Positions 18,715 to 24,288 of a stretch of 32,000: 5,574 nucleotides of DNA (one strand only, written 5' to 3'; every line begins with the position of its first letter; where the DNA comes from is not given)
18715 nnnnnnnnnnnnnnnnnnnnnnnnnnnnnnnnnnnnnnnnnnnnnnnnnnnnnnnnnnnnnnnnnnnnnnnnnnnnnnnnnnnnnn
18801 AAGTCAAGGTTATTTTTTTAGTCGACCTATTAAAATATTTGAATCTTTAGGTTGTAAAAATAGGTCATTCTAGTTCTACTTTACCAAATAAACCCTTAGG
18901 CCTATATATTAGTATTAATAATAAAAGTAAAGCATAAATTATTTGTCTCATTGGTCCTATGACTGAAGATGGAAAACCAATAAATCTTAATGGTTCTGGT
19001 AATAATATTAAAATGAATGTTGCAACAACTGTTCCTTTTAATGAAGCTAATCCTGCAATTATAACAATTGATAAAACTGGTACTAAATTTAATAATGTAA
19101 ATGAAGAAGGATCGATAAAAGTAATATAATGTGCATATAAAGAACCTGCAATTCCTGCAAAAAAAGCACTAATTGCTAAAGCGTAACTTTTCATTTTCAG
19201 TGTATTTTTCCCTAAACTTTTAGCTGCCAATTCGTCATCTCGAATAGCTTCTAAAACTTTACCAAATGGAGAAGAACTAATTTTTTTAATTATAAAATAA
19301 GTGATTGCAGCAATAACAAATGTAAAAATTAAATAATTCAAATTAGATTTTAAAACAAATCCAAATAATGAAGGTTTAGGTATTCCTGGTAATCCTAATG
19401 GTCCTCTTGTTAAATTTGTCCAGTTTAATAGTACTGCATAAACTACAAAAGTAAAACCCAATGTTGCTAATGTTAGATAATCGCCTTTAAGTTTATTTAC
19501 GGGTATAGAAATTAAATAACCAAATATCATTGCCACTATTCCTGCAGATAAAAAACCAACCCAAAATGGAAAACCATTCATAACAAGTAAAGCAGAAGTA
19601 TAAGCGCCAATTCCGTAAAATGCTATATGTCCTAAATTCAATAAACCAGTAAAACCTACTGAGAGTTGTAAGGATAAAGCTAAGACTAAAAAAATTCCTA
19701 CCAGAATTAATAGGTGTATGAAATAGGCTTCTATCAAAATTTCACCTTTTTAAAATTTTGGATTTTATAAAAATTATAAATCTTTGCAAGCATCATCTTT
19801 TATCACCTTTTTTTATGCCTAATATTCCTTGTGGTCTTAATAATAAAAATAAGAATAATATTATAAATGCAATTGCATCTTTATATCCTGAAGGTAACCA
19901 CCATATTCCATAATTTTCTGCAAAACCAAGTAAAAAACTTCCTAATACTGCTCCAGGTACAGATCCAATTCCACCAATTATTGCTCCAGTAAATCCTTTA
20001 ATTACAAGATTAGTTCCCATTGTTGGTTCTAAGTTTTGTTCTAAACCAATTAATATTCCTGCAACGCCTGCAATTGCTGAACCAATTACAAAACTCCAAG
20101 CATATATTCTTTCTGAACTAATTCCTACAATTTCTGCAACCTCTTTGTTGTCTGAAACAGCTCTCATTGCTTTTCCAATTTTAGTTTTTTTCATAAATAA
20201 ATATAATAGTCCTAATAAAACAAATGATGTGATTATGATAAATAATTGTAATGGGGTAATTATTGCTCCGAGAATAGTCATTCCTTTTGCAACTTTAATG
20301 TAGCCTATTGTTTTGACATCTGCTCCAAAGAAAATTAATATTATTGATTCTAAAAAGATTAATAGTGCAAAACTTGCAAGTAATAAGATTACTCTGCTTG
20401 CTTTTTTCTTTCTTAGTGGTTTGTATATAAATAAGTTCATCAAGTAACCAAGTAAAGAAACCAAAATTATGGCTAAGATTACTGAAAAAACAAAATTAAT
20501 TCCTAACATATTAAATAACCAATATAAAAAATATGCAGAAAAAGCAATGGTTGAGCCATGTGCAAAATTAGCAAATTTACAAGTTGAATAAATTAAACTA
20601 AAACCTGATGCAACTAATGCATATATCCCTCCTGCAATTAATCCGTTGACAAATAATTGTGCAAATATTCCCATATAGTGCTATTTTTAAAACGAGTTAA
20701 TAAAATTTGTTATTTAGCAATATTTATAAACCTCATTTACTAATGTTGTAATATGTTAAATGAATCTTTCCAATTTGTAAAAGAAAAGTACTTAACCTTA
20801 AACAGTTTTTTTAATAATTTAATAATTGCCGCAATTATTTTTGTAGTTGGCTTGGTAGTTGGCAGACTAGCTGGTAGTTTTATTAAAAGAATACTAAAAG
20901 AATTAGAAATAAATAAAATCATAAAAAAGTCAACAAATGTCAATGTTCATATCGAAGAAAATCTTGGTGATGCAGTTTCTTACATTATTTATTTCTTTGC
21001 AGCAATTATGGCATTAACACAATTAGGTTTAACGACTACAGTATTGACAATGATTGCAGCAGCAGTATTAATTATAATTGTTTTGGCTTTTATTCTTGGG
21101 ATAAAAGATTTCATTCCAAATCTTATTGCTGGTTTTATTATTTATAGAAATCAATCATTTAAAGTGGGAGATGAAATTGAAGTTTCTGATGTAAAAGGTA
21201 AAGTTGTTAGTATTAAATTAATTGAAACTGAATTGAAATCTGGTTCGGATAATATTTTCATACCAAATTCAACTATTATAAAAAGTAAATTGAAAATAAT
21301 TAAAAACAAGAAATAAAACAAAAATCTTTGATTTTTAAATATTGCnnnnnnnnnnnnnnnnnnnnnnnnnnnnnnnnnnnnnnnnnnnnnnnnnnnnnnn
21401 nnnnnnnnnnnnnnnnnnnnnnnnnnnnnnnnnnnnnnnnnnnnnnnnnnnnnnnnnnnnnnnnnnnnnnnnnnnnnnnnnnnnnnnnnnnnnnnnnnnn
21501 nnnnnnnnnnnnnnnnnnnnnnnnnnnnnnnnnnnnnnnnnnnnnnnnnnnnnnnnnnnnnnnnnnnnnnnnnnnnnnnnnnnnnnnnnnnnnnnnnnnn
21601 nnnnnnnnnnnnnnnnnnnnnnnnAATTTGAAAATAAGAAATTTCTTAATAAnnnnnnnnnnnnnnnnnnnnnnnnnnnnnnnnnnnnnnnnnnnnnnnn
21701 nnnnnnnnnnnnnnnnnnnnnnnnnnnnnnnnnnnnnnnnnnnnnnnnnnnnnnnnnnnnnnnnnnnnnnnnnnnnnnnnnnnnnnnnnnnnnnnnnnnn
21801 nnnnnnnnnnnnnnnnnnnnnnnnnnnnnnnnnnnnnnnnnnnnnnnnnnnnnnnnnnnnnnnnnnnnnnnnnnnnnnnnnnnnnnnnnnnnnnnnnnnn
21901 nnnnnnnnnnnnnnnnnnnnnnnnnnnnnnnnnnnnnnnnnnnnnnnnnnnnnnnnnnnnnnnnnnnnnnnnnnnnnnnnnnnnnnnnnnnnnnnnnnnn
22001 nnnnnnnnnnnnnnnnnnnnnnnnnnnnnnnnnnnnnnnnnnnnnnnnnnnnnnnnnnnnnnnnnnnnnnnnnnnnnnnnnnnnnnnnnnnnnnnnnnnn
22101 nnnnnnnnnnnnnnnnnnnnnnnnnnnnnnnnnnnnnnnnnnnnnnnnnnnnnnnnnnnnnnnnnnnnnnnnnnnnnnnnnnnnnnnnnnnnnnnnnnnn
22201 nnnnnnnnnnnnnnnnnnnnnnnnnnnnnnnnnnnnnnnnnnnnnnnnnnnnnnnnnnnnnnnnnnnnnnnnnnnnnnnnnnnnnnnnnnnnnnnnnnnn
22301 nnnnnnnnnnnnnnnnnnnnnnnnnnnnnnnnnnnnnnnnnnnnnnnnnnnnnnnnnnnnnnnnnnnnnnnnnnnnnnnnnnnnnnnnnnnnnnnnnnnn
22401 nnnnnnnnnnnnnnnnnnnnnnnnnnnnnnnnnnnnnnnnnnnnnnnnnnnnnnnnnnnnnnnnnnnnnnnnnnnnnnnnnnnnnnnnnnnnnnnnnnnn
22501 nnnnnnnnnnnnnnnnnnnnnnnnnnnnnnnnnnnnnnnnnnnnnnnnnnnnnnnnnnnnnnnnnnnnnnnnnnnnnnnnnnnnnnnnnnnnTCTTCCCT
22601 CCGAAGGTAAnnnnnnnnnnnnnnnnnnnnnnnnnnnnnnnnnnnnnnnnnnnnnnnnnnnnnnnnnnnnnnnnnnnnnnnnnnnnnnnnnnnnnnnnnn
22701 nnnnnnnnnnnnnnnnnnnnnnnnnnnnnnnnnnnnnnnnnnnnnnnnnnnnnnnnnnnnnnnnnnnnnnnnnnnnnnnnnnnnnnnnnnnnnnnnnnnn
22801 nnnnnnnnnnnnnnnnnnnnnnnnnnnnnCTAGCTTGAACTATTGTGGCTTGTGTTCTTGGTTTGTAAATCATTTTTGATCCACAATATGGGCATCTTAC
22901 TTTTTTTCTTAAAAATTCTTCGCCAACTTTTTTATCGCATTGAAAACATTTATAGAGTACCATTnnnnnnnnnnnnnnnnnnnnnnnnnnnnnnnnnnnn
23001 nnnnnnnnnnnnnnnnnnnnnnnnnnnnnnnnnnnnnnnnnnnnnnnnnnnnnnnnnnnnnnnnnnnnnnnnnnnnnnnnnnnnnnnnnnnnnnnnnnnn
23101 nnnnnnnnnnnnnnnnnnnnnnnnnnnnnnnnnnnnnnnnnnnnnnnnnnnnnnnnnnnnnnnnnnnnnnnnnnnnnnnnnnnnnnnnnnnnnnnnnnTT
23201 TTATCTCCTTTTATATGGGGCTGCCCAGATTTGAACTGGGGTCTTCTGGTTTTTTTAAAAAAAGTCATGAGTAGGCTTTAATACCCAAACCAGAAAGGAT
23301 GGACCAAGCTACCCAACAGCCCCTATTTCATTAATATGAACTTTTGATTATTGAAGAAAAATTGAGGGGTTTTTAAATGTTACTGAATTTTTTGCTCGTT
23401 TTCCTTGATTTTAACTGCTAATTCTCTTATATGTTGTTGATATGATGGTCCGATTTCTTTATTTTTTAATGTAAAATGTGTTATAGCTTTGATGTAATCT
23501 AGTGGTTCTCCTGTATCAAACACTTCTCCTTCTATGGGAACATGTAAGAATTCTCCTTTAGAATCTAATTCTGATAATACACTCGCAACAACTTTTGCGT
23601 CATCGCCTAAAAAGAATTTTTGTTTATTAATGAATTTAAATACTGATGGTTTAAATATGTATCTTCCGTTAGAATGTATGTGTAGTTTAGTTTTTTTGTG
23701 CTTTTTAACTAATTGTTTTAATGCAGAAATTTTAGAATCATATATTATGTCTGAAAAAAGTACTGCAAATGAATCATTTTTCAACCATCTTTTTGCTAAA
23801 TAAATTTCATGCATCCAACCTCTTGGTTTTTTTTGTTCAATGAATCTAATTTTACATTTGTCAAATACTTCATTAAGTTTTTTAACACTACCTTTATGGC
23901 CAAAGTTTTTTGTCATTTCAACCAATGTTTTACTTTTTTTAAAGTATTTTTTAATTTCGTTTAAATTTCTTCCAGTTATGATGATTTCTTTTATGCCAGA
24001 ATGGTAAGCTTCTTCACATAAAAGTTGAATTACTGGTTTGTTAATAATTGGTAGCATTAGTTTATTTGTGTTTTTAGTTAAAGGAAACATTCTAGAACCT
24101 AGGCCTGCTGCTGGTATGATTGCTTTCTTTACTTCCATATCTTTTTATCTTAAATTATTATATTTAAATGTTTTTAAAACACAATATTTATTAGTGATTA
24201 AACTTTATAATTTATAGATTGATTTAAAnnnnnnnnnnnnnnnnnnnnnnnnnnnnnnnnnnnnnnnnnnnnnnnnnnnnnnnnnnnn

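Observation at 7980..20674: Five Liv-type binding proteins and three TrmB regulators share a single translocator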

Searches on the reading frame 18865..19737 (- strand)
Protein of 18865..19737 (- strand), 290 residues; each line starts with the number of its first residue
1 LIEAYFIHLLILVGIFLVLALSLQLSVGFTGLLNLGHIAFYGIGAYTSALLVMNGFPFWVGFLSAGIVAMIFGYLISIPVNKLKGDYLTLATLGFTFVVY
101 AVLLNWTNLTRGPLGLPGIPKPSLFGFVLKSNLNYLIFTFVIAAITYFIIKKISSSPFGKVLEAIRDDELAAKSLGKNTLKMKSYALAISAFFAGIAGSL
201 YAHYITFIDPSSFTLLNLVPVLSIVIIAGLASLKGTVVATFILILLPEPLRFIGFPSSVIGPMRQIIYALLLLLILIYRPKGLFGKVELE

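Call 5: search_protein_families(library=pfam, proteins=[window:18865-19737:-], max_evalue=0.01)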
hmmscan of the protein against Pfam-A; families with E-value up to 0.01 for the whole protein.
window:18865-19737:- (290 aa): 1 family
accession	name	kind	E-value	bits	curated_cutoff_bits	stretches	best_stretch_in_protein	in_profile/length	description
PF02653.21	BPD_transp_2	-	1.1e-46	159.6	26.8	1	7-276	3-269/269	Branched-chain amino acid transport system / permease component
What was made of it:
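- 18865..19737 (-): LivM-type permease, 290 aa. BPD_transp_2 E 1.1e-46 (call 5).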

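Call 21: search_protein_families(library=ncbifam, proteins=[window:18865-19737:-], max_evalue=0.001)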
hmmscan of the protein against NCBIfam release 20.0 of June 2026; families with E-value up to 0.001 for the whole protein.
window:18865-19737:- (290 aa): 7 families
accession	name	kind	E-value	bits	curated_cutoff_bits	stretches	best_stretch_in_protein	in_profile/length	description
NF008450.0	PRK11301.1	subfamily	2.9e-58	198.3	366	2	9-130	114-236/418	high-affinity branched-chain amino acid ABC transporter permease LivM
TIGR03408.1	urea_trans_UrtC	equivalog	4.6e-27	95.5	296.2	2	62-285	96-312/313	urea ABC transporter permease subunit UrtC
TIGR03727.1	urea_t_UrtC_arc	equivalog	4.4e-21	75.2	575.55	1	10-284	54-338/369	urea ABC transporter, permease protein UrtC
TIGR03409.1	urea_trans_UrtB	equivalog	6.9e-14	52.2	250.3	1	10-285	8-287/291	urea ABC transporter permease subunit UrtB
TIGR03622.1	urea_t_UrtB_arc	equivalog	2.7e-11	43.3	374.25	1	16-287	13-280/284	urea ABC transporter, permease protein UrtB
NF011961.0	PRK15432.1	equivalog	4.3e-06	26.2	388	1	29-250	59-279/344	autoinducer 2 ABC transporter permease LsrC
NF008011.0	PRK10740.1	equivalog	2.2e-05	24.2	379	1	13-290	19-306/308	high-affinity branched-chain amino acid ABC transporter permease LivH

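Call 31: find_related_loci(query=window:18865-19737:-, collection=genome_contigs, flank=10000)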
Query window:18865-19737:- (290 aa) in genome_contigs; peptide patterns used: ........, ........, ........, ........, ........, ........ (x = any residue, [..] = any of these).
502 stretches matched a pattern; 396 encode a relative of the query (tblastn E <= 1e-3); the best 80 are kept; 80 distinct loci.
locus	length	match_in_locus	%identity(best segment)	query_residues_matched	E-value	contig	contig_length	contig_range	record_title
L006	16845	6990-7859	77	1-290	5e-145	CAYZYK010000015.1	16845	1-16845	MAG TPA_asm: uncultured Candidatus Saccharibacteria bacterium isolate binchicken_co17_276 genome assembly, contig: NODE_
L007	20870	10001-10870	77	1-290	4e-144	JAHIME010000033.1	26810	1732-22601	MAG: Patescibacteria group bacterium isolate KR13_N2.mb.53 KR13_N2.mb.53_k141_112715, whole genome shotgun sequence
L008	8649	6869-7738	72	1-290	1e-141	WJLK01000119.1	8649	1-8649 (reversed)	MAG: Candidatus Pacearchaeota archaeon isolate Bin_285 k141_4079062, whole genome shotgun sequence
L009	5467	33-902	78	1-290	2e-141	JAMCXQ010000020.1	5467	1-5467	MAG: Patescibacteria group bacterium isolate FK_Sedi_B_Bin.404 NODE_65922_length_5467_cov_5.69082, whole genome shotgun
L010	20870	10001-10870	79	1-290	6e-140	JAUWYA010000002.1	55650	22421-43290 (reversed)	MAG: Candidatus Nealsonbacteria bacterium isolate CSMAG_2698 CSMAG_2698_k141_1606177_length_55650_cov_11.0569, whole gen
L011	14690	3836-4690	75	1-289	3e-139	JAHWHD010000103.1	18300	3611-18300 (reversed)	MAG: Candidatus Woesearchaeota archaeon isolate FT1_799 k127_72220991, whole genome shotgun sequence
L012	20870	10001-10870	78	1-290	2e-138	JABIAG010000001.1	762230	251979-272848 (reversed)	MAG: Candidatus Woesearchaeota archaeon isolate SI048_bin101 k141_1078392, whole genome shotgun sequence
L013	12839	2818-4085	71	1-290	6e-137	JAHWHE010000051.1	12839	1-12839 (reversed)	MAG: Candidatus Woesearchaeota archaeon isolate FT2_141 k127_26744366, whole genome shotgun sequence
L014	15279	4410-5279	76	1-290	1e-136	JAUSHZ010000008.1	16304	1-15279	MAG: bacterium isolate E14_metabat.bin.214 E14_k141_88538, whole genome shotgun sequence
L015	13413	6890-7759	74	1-290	9e-137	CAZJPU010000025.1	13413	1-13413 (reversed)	MAG TPA_asm: Candidatus Woesearchaeota archaeon isolate binchicken_co181_604 genome assembly, contig: NODE_8440_length_1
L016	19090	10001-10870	76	1-290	4e-136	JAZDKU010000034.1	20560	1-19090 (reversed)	MAG: bacterium isolate MEGAHIT-group-0.551 k141_11318190, whole genome shotgun sequence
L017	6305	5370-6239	71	1-290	4e-136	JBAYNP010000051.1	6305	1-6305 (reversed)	MAG: Patescibacteria group bacterium isolate SO_2016_LW1_68 scaffold19003_LW64-88_2016, whole genome shotgun sequence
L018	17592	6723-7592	76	1-290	3e-134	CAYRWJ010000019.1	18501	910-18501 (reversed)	MAG TPA_asm: uncultured Methanosarcinales archaeon isolate SRP104257_co1_379 genome assembly, contig: NODE_1714_length_1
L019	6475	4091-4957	76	1-289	5e-134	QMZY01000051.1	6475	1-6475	MAG: Candidatus Aenigmatarchaeota archaeon isolate B30_G1 B30_Guay1_scaffold_07447, whole genome shotgun sequence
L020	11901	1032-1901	74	1-290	3e-132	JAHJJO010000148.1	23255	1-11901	MAG: Patescibacteria group bacterium isolate Modern_marine_rock_biofilm.mb.41 Modern_marine_rock.mb.41_k141_652227, whol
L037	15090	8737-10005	72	1-290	2e-119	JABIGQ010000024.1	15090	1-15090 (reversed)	MAG: Candidatus Magasanikbacteria bacterium isolate SI053_bin48 k141_396616, whole genome shotgun sequence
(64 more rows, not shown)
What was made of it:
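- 18865..19737 (-): The genome scan found 396 relatives (call 31).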

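Call 72: search_protein_families(library=pfam, proteins=[L037:626-1795:-, L037:1837-2649:-, L037:2798-3775:+, L037:3900-4490:+, L037:11477-12247:-, L037:12253-13467:-, L037:13578-14519:+, L014:1011-1724:+, L014:2199-2861:+, L014:2934-3530:+], max_evalue=0.0001)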
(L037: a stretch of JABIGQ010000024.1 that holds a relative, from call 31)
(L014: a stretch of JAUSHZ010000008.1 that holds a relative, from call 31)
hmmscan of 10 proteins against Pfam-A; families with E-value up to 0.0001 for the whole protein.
L037:626-1795:- (389 aa): 1 family
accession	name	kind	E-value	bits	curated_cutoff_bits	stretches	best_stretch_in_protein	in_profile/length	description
PF00953.26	Glycos_transf_4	-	1e-27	97.5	27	1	175-314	22-159/160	Glycosyl transferase family 4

L037:1837-2649:- (270 aa): 2 families
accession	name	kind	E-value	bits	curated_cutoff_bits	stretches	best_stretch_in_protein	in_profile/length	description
PF00589.27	Phage_integrase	-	1.1e-39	136.4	27.1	1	101-259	3-169/172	Phage integrase family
PF13495.12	Phage_int_SAM_4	-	1.4e-15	57.9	27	1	3-82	1-81/85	Phage integrase, N-terminal SAM-like domain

L037:2798-3775:+ (325 aa): 0 families

L037:3900-4490:+ (196 aa): 0 families

L037:11477-12247:- (256 aa): 0 families

L037:12253-13467:- (404 aa): 1 family
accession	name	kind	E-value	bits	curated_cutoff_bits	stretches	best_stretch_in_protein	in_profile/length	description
PF02655.19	ATP-grasp_3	-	8.9e-05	23.1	23.2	0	116-289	3-157/160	ATP-grasp domain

L037:13578-14519:+ (313 aa): 2 families
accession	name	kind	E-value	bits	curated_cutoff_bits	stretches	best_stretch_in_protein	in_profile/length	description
PF02873.21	MurB_C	-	4.1e-31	107.5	27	1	192-312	2-99/99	UDP-N-acetylenolpyruvoylglucosamine reductase, C-terminal domain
PF01565.28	FAD_binding_4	-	1.1e-17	64.4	26.4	1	30-156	2-138/139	FAD binding domain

L014:1011-1724:+ (237 aa): 1 family
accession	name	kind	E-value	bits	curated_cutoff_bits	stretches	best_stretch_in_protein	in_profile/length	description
PF01746.26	tRNA_m1G_MT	-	1.8e-50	171.9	27.3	1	29-233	2-186/195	tRNA (Guanine-1)-methyltransferase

L014:2199-2861:+ (220 aa): 0 families

L014:2934-3530:+ (198 aa): 0 families

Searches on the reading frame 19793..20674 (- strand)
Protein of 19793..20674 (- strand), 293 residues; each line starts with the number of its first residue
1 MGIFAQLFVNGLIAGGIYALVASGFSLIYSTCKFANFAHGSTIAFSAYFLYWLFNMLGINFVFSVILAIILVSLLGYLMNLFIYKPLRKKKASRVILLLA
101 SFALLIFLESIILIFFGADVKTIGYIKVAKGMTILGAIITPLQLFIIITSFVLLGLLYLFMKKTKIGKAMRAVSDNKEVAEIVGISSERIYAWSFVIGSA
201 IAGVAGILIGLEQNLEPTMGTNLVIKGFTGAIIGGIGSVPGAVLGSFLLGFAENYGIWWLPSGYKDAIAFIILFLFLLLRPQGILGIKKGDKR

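Call 5: search_protein_families(library=pfam, proteins=[window:19793-20674:-], max_evalue=0.01)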
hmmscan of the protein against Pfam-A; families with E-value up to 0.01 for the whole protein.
window:19793-20674:- (293 aa): 1 family
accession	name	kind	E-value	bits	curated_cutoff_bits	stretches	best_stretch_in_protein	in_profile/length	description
PF02653.21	BPD_transp_2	-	2.7e-39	135.4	26.8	1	8-277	2-269/269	Branched-chain amino acid transport system / permease component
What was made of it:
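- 19793..20674 (-): LivH-type permease, 293 aa. BPD_transp_2 E 2.7e-39 (call 5).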

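Call 11: find_encoding_contigs(protein=window:19793-20674:-, flank=10000, max_places=6)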
Protein window:19793-20674:- (293 aa): 3 contigs read that carry it; 1 place shown.
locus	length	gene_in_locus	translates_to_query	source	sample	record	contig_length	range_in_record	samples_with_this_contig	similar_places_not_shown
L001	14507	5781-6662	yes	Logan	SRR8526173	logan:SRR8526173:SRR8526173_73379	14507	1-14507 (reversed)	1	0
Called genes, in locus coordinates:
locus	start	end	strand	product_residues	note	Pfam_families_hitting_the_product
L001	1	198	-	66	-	?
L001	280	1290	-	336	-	-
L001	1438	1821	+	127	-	-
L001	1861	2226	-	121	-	PF00072:Response_reg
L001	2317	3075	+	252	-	PF00483:NTP_transferase, PF12804:NTP_transf_3 (weak)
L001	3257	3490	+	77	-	PF01780:Ribosomal_L37ae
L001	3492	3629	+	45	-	-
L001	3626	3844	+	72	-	PF09341:Pcc1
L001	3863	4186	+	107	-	PF01920:Prefoldin_2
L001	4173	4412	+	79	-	PF03685:UPF0147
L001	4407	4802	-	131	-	-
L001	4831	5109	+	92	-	-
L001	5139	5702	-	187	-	PF05552:MS_channel_1st_1 (weak), PF00924:MS_channel_2nd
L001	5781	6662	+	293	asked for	PF02653:BPD_transp_2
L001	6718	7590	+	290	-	PF02653:BPD_transp_2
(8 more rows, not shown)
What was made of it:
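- The same sequence was assembled independently in a Logan assembly of SRR8526173 (call 11).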

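Call 21: search_protein_families(library=ncbifam, proteins=[window:19793-20674:-], max_evalue=0.001)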
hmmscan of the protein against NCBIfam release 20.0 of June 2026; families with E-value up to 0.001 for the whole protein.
window:19793-20674:- (293 aa): 7 families
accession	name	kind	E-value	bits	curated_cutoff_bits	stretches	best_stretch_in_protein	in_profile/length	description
TIGR03409.1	urea_trans_UrtB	equivalog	2.4e-44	152.1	250.3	1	8-288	4-289/291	urea ABC transporter permease subunit UrtB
NF008011.0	PRK10740.1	equivalog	2.9e-42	145.4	379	1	4-289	8-304/308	high-affinity branched-chain amino acid ABC transporter permease LivH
TIGR03622.1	urea_t_UrtB_arc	equivalog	7.6e-22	77.9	374.25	1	18-287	14-279/284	urea ABC transporter, permease protein UrtB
NF040906.3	GguB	equivalog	6.6e-10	38.7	450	1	146-254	227-342/375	multiple monosaccharide ABC transporter permease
TIGR03408.1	urea_trans_UrtC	equivalog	6.3e-08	32.7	296.2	1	59-287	86-313/313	urea ABC transporter permease subunit UrtC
NF007067.0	PRK09512.1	equivalog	4.8e-06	26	398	1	10-255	48-291/321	ribose ABC transporter permease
NF011961.0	PRK15432.1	equivalog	0.00016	21.1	388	1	17-278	46-302/344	autoinducer 2 ABC transporter permease LsrC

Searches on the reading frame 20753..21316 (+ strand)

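Call 5: search_protein_families(library=pfam, proteins=[window:20753-21316:+], max_evalue=0.01)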
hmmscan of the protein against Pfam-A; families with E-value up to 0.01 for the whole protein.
window:20753-21316:+ (187 aa): 2 families
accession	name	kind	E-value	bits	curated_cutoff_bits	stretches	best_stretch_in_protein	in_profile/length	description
PF00924.24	MS_channel_2nd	-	3.5e-14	53.1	20.2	1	120-179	2-62/68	Mechanosensitive ion channel, beta-domain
PF05552.17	MS_channel_1st_1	-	9.9e-06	25.8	22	1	19-55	13-49/50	Mechanosensitive ion channel, conserved TM helix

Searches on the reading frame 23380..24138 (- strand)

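Call 10: search_protein_families(library=pfam, proteins=[window:23380-24138:-], max_evalue=0.001)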
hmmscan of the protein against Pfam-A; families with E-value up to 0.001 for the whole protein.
window:23380-24138:- (252 aa): 2 families
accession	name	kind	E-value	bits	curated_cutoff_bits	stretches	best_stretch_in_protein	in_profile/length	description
PF00483.29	NTP_transferase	-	1.7e-20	74.1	21.2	1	5-151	1-128/245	Nucleotidyl transferase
PF12804.13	NTP_transf_3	-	2e-07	31.8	27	1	6-140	1-107/160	MobA-like NTP transferase domain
